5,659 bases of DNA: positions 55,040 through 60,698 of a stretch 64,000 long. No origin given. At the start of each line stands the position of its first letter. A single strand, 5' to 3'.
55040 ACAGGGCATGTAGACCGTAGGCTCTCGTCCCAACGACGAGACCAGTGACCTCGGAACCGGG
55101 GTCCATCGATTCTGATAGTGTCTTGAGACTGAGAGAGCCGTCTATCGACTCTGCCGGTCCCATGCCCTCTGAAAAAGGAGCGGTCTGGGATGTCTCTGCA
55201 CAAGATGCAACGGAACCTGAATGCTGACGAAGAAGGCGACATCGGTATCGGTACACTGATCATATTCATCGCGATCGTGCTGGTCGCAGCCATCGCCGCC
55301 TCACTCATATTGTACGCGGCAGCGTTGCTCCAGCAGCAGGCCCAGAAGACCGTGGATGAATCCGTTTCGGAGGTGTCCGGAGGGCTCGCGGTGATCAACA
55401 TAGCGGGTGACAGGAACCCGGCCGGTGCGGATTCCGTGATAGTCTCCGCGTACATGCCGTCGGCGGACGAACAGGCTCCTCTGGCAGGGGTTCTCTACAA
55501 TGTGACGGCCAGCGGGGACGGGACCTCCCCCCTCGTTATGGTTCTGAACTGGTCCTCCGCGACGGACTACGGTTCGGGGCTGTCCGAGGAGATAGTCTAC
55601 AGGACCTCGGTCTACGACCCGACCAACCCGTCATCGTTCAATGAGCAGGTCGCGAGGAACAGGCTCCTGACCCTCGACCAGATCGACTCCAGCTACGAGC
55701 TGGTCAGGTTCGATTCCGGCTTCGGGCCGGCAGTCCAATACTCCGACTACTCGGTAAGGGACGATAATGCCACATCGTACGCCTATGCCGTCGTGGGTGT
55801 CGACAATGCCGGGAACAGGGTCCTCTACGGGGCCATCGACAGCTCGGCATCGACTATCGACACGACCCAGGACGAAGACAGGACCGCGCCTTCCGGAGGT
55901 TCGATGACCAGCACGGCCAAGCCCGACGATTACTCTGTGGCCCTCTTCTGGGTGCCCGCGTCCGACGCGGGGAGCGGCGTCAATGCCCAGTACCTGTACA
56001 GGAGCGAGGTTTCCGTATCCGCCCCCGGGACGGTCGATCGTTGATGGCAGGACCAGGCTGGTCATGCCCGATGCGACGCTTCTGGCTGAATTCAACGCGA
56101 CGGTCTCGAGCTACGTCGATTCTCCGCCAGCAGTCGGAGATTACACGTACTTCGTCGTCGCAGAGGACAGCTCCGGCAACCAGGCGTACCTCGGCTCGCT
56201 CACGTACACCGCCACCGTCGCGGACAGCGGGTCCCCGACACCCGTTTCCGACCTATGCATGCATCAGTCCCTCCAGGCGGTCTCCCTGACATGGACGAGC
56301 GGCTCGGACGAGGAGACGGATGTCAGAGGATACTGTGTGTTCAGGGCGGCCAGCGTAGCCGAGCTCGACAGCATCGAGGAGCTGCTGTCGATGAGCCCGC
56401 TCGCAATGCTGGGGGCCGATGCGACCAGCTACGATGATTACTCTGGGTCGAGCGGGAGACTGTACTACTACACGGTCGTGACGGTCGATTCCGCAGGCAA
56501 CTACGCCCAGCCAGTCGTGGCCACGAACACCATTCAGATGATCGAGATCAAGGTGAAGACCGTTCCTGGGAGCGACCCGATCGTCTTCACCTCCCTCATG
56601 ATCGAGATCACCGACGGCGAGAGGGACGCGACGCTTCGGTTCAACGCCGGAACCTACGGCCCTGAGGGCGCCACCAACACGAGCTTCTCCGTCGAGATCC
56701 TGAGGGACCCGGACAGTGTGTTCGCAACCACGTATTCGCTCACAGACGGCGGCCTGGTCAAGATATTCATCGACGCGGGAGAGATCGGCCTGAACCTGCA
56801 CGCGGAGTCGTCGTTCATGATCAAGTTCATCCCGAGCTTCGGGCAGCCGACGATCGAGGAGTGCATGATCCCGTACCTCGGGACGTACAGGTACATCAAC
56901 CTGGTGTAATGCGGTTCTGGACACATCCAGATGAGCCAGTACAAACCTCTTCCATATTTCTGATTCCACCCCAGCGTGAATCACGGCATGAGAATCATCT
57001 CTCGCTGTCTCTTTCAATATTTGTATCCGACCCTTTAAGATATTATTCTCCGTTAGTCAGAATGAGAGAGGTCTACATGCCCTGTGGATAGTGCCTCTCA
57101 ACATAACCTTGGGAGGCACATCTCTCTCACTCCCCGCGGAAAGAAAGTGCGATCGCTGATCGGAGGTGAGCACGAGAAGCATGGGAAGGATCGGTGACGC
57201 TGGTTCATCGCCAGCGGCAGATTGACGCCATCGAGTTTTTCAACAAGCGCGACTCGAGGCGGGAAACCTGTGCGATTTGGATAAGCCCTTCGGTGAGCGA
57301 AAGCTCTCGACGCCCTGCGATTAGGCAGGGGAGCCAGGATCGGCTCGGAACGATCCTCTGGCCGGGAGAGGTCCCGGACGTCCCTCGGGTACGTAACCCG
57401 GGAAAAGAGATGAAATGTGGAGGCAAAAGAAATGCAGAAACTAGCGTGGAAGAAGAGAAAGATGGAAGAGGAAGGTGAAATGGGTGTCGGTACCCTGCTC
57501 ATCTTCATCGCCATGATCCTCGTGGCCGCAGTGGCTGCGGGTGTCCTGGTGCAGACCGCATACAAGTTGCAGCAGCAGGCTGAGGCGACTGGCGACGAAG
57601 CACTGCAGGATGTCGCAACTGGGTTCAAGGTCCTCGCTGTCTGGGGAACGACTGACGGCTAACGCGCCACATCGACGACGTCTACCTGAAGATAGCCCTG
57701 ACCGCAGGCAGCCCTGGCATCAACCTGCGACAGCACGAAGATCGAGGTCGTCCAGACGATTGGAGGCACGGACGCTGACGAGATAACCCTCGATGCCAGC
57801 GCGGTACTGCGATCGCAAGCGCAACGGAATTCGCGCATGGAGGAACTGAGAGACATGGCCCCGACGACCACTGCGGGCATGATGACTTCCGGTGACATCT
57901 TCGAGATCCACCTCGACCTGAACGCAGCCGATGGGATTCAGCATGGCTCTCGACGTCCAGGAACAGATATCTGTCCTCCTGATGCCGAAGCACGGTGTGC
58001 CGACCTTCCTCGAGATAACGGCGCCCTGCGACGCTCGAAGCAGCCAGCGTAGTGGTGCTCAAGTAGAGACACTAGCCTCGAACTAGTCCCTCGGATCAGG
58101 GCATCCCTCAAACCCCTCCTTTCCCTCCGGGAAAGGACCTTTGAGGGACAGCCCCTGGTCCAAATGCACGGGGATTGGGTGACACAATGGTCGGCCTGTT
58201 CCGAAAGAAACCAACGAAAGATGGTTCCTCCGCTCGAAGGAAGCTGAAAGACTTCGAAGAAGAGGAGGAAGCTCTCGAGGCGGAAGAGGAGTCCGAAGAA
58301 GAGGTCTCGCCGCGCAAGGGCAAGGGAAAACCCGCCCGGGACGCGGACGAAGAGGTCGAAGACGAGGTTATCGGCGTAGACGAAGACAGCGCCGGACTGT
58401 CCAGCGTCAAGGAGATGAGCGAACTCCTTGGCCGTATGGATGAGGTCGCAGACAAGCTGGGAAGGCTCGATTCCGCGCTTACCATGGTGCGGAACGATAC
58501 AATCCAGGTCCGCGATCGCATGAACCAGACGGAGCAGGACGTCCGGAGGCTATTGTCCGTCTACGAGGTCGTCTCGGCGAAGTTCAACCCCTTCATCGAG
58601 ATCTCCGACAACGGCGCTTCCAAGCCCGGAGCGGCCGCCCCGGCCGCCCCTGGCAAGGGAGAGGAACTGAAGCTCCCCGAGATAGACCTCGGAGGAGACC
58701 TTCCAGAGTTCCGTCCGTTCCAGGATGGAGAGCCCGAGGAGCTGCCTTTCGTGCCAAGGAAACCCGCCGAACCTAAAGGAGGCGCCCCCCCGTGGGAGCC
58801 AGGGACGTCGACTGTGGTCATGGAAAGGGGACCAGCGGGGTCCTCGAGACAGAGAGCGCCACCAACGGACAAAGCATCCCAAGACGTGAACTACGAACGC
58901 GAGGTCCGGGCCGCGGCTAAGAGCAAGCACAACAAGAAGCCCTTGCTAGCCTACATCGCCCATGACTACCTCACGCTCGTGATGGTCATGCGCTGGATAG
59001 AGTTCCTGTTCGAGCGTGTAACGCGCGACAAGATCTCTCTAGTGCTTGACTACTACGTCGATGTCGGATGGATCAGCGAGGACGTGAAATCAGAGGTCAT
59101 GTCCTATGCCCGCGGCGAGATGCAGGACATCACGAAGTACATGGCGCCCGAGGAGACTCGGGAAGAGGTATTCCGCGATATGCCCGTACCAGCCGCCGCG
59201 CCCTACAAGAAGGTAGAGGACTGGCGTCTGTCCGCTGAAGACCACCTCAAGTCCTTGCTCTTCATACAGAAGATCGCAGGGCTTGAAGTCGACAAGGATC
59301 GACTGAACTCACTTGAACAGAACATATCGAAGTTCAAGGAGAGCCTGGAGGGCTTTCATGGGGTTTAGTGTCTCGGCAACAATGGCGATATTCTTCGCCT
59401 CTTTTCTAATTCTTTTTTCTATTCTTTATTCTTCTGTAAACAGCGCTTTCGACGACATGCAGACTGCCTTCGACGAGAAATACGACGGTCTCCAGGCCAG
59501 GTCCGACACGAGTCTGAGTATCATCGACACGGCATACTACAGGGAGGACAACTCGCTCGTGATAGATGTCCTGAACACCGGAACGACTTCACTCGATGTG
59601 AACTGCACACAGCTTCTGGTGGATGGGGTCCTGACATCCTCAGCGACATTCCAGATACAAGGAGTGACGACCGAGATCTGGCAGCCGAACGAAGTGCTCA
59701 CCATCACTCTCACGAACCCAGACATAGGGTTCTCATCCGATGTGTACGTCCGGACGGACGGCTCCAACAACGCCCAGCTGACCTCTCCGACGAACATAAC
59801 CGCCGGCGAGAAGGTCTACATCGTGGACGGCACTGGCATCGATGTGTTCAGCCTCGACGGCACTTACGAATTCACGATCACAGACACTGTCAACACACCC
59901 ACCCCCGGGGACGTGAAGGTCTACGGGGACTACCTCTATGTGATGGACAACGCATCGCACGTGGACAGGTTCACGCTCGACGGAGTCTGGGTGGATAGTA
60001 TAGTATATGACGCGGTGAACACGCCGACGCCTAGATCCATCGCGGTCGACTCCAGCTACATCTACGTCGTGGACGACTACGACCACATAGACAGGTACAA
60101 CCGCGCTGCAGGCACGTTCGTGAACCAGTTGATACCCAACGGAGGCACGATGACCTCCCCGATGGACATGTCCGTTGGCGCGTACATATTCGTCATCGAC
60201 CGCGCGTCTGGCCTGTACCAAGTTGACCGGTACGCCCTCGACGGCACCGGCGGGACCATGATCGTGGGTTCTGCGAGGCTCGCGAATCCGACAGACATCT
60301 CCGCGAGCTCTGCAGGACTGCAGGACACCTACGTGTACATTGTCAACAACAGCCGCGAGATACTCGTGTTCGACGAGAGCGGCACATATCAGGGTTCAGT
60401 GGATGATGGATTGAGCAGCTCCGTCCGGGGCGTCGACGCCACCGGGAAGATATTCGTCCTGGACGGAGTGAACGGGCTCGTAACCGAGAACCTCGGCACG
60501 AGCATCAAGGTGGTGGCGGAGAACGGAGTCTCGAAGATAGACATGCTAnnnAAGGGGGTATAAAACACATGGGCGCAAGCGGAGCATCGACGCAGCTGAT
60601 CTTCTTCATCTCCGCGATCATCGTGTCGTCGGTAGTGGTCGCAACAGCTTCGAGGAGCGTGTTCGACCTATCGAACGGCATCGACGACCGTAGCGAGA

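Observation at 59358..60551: ArlF (FlaF) homologue interrupted by a six-bladed NHL-like beta-propeller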

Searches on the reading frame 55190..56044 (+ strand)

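Call 3: search_protein_families(library=pfam, proteins=[window:55190-56044:+], max_evalue=0.01)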
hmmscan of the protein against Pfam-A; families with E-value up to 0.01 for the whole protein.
window:55190-56044:+ (284 aa): 1 family
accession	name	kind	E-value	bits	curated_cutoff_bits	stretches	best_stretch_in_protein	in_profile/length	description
PF01917.21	Arch_flagellin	-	5.7e-16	59.7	29.5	1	16-98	1-82/162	Archaebacterial flagellin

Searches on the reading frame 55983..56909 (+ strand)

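Call 3: search_protein_families(library=pfam, proteins=[window:55983-56909:+], max_evalue=0.01)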
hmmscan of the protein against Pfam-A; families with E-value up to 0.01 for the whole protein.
window:55983-56909:+ (308 aa): 2 families
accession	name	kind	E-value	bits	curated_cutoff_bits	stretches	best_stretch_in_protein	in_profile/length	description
PF01917.21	Arch_flagellin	-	0.0059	17.4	29.5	0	179-290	61-158/162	Archaebacterial flagellin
PF13754.12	Big_3_4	-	0.0059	17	27.3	0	52-79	34-61/106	Domain of unknown function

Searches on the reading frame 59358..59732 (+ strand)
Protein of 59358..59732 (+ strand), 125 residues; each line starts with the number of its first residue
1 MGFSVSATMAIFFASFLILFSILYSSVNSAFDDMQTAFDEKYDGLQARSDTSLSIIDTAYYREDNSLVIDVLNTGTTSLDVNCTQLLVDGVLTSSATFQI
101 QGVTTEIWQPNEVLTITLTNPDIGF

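Call 24: search_protein_families(library=ncbifam, proteins=[window:59358-59732:+], max_evalue=0.01)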
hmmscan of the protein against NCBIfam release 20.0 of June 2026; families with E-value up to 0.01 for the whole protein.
seq(125 aa): 2 families
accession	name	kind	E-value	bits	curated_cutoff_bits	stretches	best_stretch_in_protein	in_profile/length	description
NF052590.1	ArlF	equivalog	5.6e-31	107.5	110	1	1-120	1-121/137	archaellum stator protein ArlF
NF052591.1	ArlG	equivalog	2.2e-09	37.5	110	1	4-120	3-125/148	archaellum stator protein ArlG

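Call 25: search_protein_families(library=pfam, proteins=[window:59358-59732:+], max_evalue=1)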
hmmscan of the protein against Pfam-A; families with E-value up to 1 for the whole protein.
seq(125 aa): 3 families
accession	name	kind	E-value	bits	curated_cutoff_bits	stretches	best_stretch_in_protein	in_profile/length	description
PF01917.21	Arch_flagellin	-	2.8e-05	24.9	29.5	1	2-120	1-136/162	Archaebacterial flagellin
PF10857.13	DUF2701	-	0.00045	20.6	25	1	9-71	6-62/63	Protein of unknown function (DUF2701)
PF17189.10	Glyco_hydro_30C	-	0.0041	17.7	22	1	54-84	16-46/65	Glycosyl hydrolase family 30 beta sandwich domain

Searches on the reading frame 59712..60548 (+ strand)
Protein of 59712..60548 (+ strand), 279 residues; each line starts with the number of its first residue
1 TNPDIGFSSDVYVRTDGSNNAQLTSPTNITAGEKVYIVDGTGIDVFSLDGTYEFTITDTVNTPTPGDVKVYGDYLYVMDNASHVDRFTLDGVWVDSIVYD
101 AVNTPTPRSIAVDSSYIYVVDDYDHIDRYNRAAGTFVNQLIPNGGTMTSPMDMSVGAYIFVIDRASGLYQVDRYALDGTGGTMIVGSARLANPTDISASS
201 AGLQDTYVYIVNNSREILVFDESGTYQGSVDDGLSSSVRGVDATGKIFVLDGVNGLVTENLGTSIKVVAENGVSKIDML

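Call 6: search_protein_families(library=pfam, proteins=[window:59712-60548:+], max_evalue=10)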
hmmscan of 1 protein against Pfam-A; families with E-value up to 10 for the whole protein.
seq(279 aa): 2 families
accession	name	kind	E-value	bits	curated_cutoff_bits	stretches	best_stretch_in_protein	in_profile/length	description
PF20082.4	DUF6476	-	0.006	16.9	24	1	189-227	46-85/91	Family of unknown function (DUF6476)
PF08309.17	LVIVD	-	0.07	12.9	20.2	1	67-80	6-19/42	LVIVD repeat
